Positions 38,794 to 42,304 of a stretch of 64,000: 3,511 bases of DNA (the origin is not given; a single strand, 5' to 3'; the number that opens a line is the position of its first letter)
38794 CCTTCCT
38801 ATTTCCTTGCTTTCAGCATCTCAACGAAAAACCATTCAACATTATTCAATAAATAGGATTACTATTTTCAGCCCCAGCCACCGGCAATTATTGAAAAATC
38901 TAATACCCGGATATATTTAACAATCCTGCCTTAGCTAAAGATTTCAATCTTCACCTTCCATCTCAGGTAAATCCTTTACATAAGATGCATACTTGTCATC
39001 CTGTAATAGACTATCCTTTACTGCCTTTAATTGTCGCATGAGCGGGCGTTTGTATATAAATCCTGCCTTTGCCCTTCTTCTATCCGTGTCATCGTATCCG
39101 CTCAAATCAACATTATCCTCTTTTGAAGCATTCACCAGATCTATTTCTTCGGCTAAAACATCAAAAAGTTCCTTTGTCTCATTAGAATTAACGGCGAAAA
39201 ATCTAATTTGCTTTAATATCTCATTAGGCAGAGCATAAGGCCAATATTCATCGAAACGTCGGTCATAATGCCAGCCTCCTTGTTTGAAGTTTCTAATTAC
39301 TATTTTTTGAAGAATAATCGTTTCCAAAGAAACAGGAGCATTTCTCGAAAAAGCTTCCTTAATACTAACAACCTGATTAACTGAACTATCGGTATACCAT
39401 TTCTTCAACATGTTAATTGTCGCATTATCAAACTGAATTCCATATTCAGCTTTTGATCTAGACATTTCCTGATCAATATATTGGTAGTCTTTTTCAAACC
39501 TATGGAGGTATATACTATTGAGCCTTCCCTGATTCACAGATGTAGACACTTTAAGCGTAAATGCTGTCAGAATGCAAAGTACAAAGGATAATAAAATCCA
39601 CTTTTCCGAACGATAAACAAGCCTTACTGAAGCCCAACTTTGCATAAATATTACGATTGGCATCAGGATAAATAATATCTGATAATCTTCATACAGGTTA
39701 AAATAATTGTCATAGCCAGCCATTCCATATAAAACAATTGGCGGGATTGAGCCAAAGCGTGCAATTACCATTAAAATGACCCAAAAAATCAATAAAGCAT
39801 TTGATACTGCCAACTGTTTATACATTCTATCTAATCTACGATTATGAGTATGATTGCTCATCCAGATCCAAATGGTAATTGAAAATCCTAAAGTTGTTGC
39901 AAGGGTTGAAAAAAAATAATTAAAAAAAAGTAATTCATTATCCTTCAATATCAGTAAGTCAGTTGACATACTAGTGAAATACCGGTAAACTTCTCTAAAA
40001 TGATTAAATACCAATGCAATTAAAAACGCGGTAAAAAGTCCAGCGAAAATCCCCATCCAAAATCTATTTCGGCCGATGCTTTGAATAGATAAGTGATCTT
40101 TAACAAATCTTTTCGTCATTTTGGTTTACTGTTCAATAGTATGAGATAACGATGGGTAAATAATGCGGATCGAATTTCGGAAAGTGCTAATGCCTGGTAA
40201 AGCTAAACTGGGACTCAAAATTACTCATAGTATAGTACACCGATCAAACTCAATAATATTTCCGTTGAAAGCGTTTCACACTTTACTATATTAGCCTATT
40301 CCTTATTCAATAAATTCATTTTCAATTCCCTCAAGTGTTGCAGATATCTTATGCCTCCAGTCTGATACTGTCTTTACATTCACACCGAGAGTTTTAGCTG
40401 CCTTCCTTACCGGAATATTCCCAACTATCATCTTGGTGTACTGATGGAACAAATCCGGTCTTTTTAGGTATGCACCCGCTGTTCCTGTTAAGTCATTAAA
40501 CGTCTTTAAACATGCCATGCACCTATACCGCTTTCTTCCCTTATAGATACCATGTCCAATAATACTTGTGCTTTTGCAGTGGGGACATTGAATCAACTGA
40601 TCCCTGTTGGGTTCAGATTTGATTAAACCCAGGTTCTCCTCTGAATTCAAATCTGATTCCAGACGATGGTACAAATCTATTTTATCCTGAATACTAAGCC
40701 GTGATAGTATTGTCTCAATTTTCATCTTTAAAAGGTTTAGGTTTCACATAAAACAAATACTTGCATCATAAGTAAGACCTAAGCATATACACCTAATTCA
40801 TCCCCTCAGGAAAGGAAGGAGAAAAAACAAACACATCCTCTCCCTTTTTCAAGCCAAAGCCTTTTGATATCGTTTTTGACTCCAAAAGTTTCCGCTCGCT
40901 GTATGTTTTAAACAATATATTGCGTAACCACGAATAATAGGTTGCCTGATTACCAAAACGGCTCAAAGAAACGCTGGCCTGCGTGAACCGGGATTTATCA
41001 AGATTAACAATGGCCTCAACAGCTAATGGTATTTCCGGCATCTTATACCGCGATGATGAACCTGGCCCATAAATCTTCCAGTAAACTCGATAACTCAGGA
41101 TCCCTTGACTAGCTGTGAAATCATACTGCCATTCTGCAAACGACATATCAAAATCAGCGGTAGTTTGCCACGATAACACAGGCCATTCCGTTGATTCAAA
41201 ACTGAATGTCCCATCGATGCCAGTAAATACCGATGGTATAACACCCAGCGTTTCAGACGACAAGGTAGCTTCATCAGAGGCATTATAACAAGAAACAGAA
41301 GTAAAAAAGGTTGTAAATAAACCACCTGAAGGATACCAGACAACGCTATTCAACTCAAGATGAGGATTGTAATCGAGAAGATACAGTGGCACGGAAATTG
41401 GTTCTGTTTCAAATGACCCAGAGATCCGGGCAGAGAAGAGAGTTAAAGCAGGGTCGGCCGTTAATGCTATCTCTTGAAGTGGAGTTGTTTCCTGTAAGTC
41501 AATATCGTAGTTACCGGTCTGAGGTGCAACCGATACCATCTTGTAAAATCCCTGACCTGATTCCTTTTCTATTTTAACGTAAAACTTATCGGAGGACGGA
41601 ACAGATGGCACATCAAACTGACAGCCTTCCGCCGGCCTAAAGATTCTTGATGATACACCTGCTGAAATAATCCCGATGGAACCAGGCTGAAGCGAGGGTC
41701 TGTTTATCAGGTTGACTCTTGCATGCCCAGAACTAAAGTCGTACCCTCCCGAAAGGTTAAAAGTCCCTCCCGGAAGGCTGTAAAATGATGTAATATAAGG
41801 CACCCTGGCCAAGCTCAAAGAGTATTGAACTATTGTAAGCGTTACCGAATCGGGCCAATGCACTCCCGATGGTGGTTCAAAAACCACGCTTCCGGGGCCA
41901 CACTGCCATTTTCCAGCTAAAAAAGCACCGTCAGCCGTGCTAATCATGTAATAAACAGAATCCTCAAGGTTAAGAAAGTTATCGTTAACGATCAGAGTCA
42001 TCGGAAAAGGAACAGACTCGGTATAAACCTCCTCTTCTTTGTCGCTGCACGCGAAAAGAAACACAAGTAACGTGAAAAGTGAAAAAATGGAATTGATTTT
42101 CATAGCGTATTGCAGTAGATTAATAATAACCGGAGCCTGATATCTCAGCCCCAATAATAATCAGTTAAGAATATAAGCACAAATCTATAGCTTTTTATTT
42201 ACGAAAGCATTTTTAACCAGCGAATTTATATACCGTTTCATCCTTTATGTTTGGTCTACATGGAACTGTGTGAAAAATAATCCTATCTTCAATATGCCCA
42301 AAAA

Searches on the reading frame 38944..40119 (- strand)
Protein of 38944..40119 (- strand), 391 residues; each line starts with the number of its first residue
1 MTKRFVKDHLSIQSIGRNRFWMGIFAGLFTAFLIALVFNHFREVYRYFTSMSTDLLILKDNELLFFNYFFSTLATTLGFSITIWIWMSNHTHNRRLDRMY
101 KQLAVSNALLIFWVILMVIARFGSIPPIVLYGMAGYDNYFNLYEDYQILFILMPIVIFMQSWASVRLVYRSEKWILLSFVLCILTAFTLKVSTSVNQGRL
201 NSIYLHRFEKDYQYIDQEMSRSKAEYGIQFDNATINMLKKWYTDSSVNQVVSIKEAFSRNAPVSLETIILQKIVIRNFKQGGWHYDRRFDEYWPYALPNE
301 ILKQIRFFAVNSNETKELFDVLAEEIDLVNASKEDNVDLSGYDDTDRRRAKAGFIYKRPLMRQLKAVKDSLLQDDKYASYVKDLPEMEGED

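Call 86: search_protein_families(library=pfam, proteins=[window:38944-40119:-], max_evalue=1)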
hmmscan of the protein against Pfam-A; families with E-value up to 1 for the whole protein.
window:38944-40119:- (391 aa): 2 families
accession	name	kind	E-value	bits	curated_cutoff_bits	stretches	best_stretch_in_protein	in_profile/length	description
PF03859.21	CG-1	-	0.082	13.1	23.5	1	241-291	6-63/116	CG-1 domain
PF00335.26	Tetraspanin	-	0.38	10.8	32.1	1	111-195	11-95/225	Tetraspanin family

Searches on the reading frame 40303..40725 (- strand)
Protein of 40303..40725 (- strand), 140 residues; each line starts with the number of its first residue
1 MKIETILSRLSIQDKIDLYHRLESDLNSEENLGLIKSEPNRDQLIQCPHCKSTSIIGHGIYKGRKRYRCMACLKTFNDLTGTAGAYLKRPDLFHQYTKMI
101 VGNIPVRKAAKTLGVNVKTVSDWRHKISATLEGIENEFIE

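Call 86: search_protein_families(library=pfam, proteins=[window:40303-40725:-], max_evalue=1)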
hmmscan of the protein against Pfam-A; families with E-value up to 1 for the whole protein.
window:40303-40725:- (140 aa): 17 families
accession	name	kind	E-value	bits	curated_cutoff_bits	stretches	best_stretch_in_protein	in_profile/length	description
PF03811.18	Zn_ribbon_InsA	-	0.00012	22.2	26.1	1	45-72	6-34/35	InsA N-terminal domain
PF13384.12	HTH_23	-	0.0011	19.2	24.6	1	104-126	18-40/50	Homeodomain-like domain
PF12760.12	Zn_ribbon_IS1595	-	0.0016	18.8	25.4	1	45-74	19-45/46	Transposase zinc-ribbon domain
PF23451.1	Zn_ribbon_PaaD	-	0.0041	17.2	27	1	39-78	9-51/53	PaaD zinc beta ribbon domain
PF13465.12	zf-H2C2_2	-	0.0058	17.4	40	1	63-77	11-25/26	Zinc-finger double domain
PF09723.15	Zn_ribbon_8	-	0.01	16.3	34.4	0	42-53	24-35/41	Zinc ribbon domain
PF09788.14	Tmemb_55A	-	0.01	15.5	30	1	42-73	167-198/248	Transmembrane protein 55A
PF14354.12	Lar_restr_allev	-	0.013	16.1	28.6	1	43-74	2-33/58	Restriction alleviation protein Lar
PF13551.12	HTH_29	-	0.11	13.1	28.1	1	106-127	15-36/64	Winged helix-turn helix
PF14549.12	P22_Cro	-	0.11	12.7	30.2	1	106-127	12-33/60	DNA-binding transcriptional regulator Cro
PF18551.6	TackOD1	-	0.13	12.3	32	1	22-54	52-84/188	Thaumarchaeal output domain 1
PF13518.12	HTH_28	-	0.19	12.3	25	1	102-126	12-35/52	Helix-turn-helix domain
PF24110.1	DUF7385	-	0.19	11.8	28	0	19-51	2-33/72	Family of unknown function (DUF7385)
PF08063.17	Zn_ribbon_PADR1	-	0.2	11.9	25.1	1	44-70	2-23/42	PADR1 domain, zinc ribbon fold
PF02591.20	Zn_ribbon_9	-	0.37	11.4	29.1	1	41-50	20-29/33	C4-type zinc ribbon domain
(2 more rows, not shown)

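Call 89: find_homologous_proteins(query=window:40303-40725:-, max_evalue=0.00001)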
Query window:40303-40725:- (140 aa): 1 proteins with E <= 0.00001 among 10 candidates.
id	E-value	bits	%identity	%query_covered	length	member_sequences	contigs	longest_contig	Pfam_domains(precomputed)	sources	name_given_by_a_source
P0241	9.3e-89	312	100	100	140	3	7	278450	-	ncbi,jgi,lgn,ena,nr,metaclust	ncbi:MAG TPA: hypothetical protein DEO70_08115 [Bacteroidales bacterium]|nr:MAG: hypothetical protei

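Call 99: search_protein_representatives(protein=window:40303-40725:-)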
Query: 140 residues. Proteins with E-value up to 0.001 (for the whole library): 2352; up to 1e-10: 521; up to 1e-30: 1. The best 150 are listed.
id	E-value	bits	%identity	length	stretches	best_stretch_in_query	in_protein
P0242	5.3e-40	152.8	53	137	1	1-133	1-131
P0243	1.5e-30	122.2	42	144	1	2-134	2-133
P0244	2.5e-29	118.2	43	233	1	5-138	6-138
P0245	2.2e-28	115.2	43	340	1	6-134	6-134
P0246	5.9e-28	113.8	42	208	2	40-137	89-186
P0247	1.7e-27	112.3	43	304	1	1-130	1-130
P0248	2.7e-26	108.4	51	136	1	42-132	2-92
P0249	3.6e-21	91.8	33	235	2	40-129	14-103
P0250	4.8e-21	91.4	45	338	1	42-130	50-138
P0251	3.9e-20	88.5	37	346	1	4-133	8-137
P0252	5.5e-20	88.0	35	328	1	7-133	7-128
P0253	7.8e-20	87.5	47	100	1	49-129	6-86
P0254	1.9e-19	86.3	42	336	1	40-135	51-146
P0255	1.0e-18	83.8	36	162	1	4-133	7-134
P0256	1.3e-18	83.6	44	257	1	44-136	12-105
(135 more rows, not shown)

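Call 100: search_protein_families(library=pfam, proteins=[P0245, P0250, P0251, P0242], max_evalue=0.001)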
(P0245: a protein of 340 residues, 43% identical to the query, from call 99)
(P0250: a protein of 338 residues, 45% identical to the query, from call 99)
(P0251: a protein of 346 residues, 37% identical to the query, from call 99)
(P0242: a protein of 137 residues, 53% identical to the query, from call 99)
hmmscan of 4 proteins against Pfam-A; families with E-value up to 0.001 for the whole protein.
P0245 (340 aa): 2 families
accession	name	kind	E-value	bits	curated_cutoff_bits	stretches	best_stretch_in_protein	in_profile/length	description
PF12762.13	DDE_Tnp_IS1595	-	1.2e-12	48.5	27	1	140-292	2-148/153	ISXO2-like transposase domain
PF03811.18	Zn_ribbon_InsA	-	0.00015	21.8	26.1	1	43-73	4-35/35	InsA N-terminal domain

P0250 (338 aa): 3 families
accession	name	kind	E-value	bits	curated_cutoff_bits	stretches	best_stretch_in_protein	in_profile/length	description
PF12762.13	DDE_Tnp_IS1595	-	4.4e-11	43.4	27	1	146-300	1-147/153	ISXO2-like transposase domain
PF12760.12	Zn_ribbon_IS1595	-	1.2e-05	25.6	25.4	1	51-83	17-46/46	Transposase zinc-ribbon domain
PF03811.18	Zn_ribbon_InsA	-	5.6e-05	23.2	26.1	1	55-81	8-35/35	InsA N-terminal domain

P0251 (346 aa): 1 family
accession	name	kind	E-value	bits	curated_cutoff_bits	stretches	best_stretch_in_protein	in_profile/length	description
PF12762.13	DDE_Tnp_IS1595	-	6.2e-14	52.7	27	1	144-296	3-148/153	ISXO2-like transposase domain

P0242 (137 aa): 2 families
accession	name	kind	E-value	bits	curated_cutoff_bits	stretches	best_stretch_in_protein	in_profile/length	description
PF23451.1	Zn_ribbon_PaaD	-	0.00093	19.2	27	0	37-75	9-50/53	PaaD zinc beta ribbon domain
PF03811.18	Zn_ribbon_InsA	-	0.00094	19.3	26.1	0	44-70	7-34/35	InsA N-terminal domain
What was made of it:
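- The island beside copy B encodes a stand-alone Zn-ribbon+HTH protein homologous to the N-terminus of IS1595 transposases (calls 86, 99, 100).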

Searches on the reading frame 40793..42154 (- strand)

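Call 86: search_protein_families(library=pfam, proteins=[window:40793-42154:-], max_evalue=1)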
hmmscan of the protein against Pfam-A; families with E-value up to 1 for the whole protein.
window:40793-42154:- (453 aa): 2 families
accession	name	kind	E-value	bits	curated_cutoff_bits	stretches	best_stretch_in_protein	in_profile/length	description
PF09263.16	PEX-2N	-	0.19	12.4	30.5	1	394-443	30-79/83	Peroxisome biogenesis factor 1, N-terminal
PF08521.16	2CSK_N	-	0.28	11.7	23.2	1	63-85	62-84/140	Two-component sensor kinase N-terminal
